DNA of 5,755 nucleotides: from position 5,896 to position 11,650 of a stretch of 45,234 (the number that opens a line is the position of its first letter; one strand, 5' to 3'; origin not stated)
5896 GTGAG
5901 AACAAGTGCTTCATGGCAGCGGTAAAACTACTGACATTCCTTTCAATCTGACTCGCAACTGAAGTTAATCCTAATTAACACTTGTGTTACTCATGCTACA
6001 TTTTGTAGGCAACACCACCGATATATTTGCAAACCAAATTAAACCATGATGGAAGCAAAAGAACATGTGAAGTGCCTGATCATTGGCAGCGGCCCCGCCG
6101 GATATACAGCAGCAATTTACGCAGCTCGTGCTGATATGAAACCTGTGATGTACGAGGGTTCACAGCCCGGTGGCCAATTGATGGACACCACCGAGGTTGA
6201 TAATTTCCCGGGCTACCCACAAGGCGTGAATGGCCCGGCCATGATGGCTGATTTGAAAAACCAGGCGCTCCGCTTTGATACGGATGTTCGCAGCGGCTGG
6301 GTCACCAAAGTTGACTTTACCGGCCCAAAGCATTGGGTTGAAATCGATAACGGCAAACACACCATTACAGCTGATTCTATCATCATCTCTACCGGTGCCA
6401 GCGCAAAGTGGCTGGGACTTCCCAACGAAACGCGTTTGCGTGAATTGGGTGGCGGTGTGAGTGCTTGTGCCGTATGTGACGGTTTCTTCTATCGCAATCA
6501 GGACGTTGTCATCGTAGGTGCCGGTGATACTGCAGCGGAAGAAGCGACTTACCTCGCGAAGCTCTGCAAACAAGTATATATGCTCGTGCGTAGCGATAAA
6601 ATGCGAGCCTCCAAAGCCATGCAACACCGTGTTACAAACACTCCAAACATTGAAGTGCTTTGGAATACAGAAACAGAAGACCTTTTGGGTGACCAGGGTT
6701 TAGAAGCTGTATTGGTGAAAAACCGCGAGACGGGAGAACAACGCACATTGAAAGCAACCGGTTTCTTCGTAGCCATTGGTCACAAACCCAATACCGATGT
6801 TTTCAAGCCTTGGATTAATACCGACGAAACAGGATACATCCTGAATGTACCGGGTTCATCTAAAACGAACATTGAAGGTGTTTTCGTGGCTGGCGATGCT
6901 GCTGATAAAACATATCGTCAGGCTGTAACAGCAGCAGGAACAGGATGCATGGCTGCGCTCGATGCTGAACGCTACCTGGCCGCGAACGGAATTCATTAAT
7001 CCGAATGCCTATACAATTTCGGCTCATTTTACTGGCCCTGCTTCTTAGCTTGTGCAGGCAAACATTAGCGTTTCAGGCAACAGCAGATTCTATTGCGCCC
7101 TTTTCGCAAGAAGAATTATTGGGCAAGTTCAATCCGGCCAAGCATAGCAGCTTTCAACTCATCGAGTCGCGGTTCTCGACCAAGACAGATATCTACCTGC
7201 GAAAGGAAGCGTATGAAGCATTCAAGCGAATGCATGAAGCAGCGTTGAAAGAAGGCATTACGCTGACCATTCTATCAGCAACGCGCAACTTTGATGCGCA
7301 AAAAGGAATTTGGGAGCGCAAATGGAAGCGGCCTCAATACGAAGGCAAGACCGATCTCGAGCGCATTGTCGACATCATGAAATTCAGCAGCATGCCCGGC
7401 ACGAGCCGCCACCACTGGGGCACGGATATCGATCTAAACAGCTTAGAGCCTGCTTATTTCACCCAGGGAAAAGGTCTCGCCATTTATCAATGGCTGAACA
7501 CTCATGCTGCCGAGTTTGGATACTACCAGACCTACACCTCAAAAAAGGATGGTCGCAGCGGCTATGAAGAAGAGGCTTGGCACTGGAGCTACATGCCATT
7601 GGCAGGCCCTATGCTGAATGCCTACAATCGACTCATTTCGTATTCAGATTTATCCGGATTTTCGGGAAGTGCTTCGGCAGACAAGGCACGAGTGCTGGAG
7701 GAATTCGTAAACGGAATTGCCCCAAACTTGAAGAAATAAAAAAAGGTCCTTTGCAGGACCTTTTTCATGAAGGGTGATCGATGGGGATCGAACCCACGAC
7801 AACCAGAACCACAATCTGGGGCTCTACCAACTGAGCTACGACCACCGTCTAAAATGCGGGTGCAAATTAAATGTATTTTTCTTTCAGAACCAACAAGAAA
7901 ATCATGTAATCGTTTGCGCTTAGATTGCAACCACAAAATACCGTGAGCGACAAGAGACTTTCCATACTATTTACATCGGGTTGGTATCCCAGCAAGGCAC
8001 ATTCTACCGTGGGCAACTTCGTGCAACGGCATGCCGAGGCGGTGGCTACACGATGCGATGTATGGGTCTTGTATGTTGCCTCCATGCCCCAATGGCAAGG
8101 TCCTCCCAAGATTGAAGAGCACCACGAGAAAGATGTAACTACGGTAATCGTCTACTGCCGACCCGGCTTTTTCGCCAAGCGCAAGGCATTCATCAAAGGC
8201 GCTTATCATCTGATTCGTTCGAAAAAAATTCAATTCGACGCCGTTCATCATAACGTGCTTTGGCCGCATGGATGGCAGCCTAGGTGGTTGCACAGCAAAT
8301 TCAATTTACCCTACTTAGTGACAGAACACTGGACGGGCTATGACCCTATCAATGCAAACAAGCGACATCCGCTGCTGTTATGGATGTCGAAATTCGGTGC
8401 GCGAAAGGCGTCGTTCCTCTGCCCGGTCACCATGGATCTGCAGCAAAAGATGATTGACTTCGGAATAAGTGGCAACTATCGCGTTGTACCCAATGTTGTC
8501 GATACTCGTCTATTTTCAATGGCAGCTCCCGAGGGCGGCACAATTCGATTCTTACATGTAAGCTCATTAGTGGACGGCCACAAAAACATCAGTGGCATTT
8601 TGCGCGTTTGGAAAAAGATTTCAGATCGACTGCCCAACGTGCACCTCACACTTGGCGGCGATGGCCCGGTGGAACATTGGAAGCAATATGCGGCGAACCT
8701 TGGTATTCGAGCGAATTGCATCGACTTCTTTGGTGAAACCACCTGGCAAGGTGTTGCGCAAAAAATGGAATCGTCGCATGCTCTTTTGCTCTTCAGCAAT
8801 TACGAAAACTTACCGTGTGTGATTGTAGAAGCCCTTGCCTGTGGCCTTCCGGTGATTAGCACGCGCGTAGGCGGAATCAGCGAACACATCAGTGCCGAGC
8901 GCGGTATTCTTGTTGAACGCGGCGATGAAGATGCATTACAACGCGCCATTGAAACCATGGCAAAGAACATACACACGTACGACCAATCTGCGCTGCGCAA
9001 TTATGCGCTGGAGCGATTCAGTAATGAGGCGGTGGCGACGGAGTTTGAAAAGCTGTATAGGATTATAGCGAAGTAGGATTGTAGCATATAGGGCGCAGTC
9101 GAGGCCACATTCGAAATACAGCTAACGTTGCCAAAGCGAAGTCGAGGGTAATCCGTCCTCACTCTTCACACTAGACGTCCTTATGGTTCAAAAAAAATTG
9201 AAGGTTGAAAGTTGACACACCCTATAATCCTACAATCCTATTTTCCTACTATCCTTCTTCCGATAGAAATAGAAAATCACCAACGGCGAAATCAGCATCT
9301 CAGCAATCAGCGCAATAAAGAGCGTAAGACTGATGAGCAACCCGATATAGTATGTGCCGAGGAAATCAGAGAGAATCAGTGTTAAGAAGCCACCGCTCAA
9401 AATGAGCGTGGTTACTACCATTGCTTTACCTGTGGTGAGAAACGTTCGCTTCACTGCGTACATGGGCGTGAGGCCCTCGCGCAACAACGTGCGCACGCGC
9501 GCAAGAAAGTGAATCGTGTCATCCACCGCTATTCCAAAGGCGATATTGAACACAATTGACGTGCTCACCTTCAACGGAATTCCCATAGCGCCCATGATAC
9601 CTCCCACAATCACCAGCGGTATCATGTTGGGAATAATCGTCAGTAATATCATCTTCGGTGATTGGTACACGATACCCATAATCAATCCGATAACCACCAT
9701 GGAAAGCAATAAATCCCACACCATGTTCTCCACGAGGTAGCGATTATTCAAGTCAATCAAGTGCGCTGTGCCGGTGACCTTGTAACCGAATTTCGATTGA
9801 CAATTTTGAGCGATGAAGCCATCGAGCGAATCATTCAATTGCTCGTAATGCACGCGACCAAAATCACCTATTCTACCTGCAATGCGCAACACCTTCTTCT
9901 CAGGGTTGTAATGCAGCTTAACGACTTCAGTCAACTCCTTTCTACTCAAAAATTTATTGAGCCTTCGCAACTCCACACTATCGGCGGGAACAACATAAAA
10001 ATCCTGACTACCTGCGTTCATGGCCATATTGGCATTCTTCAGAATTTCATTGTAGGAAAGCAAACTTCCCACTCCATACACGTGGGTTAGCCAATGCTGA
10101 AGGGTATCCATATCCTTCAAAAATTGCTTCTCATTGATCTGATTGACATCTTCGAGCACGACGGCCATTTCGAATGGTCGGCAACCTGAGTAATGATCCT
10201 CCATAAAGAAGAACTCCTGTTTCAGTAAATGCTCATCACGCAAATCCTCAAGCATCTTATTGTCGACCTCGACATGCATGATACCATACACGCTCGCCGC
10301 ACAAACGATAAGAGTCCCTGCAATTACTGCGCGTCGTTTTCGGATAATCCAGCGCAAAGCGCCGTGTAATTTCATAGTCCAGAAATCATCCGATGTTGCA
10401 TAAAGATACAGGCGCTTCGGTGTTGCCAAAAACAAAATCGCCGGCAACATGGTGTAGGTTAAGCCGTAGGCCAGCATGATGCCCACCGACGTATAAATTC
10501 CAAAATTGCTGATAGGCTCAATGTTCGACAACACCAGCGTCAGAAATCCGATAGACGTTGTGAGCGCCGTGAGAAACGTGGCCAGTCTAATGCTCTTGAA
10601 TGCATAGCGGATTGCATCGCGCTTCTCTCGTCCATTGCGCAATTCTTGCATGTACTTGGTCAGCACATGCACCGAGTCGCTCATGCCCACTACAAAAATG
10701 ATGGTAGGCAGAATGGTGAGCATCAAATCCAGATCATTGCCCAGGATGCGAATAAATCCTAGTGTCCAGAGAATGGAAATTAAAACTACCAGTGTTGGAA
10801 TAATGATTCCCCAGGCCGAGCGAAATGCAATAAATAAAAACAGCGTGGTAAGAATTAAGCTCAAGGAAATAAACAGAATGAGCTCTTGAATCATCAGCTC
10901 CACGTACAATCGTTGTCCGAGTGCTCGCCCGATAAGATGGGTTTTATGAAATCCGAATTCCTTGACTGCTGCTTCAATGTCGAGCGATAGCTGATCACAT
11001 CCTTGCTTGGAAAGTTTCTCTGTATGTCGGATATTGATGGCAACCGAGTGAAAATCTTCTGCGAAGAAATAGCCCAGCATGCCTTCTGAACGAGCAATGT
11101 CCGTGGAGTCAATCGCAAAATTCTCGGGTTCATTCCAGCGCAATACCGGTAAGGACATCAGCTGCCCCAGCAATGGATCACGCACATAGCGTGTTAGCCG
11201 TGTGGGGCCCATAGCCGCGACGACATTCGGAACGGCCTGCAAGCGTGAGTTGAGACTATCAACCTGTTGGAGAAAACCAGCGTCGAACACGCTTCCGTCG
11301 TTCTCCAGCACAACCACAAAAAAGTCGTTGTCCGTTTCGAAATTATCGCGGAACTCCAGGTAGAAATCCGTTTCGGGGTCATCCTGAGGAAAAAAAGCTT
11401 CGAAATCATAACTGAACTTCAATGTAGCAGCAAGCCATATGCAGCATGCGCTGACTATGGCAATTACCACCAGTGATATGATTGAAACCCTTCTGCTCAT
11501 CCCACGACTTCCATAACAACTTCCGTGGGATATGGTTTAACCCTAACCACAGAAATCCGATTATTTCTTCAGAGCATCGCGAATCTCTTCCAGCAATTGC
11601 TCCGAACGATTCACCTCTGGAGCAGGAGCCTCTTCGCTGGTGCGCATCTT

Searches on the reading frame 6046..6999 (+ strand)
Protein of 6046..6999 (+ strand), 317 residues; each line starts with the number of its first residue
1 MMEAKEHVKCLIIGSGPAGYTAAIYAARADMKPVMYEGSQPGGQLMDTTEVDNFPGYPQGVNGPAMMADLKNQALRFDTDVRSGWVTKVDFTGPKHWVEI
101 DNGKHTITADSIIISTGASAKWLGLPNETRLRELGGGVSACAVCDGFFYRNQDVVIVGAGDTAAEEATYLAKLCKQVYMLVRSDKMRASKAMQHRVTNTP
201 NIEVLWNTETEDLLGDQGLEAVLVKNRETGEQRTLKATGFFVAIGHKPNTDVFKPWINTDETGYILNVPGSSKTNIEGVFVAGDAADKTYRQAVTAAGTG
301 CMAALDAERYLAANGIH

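Call 63: search_protein_families(library=pfam, proteins=[window:6046-6999:+], max_evalue=0.001)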
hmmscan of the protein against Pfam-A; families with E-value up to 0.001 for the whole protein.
window:6046-6999:+ (317 aa): 11 families
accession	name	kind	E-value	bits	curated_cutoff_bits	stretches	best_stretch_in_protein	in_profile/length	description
PF07992.20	Pyr_redox_2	-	1.4e-45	156.4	26.1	1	9-300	2-291/291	Pyridine nucleotide-disulphide oxidoreductase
PF13738.12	Pyr_redox_3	-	8e-20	71.7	30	1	86-283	104-305/305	Pyridine nucleotide-disulphide oxidoreductase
PF00070.33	Pyr_redox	-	5.8e-15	56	22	1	154-225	2-80/82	Pyridine nucleotide-disulphide oxidoreductase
PF01134.28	GIDA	-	4.6e-08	33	22.1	0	10-43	2-29/391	Glucose inhibited division protein A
PF00890.30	FAD_binding_2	-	2e-06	27.7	20.4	0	11-43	3-36/414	FAD binding domain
PF01946.23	Thi4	-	1.2e-05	25.2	26.2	0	10-39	20-50/235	Thi4 family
PF01494.25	FAD_binding_3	-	0.00015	21.5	22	0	188-237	102-150/349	FAD binding domain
PF12831.13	FAD_oxidored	-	0.00029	20.7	27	0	11-38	3-30/416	FAD dependent oxidoreductase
PF13450.12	NAD_binding_8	-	0.00081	20.1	21.9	0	12-50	1-40/68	NAD(P)-binding Rossmann-like domain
PF01266.30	DAO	-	0.00091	19.3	27.9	0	10-43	2-37/353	FAD dependent oxidoreductase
PF03486.20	HI0933_like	-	0.00092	19.2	50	0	9-40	2-33/244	HI0933-like protein Rossmann domain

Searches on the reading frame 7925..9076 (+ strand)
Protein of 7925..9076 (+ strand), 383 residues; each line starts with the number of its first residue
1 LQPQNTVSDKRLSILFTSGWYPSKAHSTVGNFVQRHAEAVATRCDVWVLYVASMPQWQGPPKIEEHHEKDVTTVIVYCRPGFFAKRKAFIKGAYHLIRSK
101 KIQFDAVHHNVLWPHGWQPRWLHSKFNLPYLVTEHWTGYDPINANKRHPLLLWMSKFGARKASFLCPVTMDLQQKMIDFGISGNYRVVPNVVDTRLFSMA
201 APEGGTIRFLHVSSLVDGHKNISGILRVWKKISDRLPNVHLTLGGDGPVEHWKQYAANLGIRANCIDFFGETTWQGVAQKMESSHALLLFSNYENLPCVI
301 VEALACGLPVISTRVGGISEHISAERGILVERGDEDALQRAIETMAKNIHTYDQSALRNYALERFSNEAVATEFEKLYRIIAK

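Call 7: search_protein_families(library=pfam, proteins=[window:7925-9076:+], max_evalue=0.01)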
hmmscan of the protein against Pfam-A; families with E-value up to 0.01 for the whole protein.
window:7925-9076:+ (383 aa): 6 families
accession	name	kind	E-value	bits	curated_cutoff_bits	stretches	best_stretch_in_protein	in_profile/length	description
PF13692.12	Glyco_trans_1_4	-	4.2e-24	85.9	27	1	208-348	3-142/142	Glycosyl transferases group 1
PF00534.26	Glycos_transf_1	-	8.1e-23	81.3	26.4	1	209-349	18-159/172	Glycosyl transferases group 1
PF13439.12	Glyco_transf_4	-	2.5e-13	50.9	28.5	1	29-195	4-169/170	Glycosyltransferase Family 4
PF13579.12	Glyco_trans_4_4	-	1.5e-08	35.5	29.7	1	32-190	6-157/158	Glycosyl transferase 4-like domain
PF13524.12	Glyco_trans_1_2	-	5.8e-06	26.7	25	1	231-368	8-136/144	Glycosyl transferase-like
PF20706.3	GT4-conflict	-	0.0012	18.3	26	1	276-357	274-366/385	Family 4 Glycosyltransferase in conflict systems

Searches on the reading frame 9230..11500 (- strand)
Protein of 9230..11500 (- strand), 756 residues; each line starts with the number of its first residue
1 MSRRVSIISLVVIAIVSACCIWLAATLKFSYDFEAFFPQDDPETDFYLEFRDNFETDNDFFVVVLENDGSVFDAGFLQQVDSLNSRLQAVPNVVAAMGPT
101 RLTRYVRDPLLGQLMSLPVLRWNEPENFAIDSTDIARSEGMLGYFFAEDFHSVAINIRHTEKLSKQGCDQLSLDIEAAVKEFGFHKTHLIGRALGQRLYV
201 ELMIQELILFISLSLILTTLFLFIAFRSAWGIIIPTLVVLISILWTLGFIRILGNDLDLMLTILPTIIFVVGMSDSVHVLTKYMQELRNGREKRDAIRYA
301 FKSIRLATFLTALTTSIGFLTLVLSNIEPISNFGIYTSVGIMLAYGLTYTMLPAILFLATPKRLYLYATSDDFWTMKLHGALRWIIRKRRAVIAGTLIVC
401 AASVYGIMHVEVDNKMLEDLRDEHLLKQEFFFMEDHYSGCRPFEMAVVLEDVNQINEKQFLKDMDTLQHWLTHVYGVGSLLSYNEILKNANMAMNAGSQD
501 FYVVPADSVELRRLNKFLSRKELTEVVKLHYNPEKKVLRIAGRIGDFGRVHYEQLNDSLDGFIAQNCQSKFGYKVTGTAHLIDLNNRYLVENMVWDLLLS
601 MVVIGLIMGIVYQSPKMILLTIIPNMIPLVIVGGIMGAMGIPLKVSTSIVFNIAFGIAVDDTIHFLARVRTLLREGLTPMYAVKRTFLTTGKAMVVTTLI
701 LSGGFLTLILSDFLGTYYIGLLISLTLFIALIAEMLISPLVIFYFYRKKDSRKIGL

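Call 7: search_protein_families(library=pfam, proteins=[window:9230-11500:-], max_evalue=0.01)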
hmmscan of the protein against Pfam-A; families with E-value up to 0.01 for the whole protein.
window:9230-11500:- (756 aa): 4 families
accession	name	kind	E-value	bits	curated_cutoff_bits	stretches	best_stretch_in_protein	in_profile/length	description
PF03176.21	MMPL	-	3.1e-31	109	20.5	2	56-363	25-306/333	MMPL family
PF12349.14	Sterol-sensing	-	5.5e-10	39.8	22.3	1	235-360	12-137/153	Sterol-sensing domain of SREBP cleavage-activation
PF02460.24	Patched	-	3.7e-09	37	23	1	228-357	27-155/156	Patched SSD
PF00873.25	ACR_tran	-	2.8e-07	29.1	28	1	590-738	330-478/1021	AcrB/AcrD/AcrF family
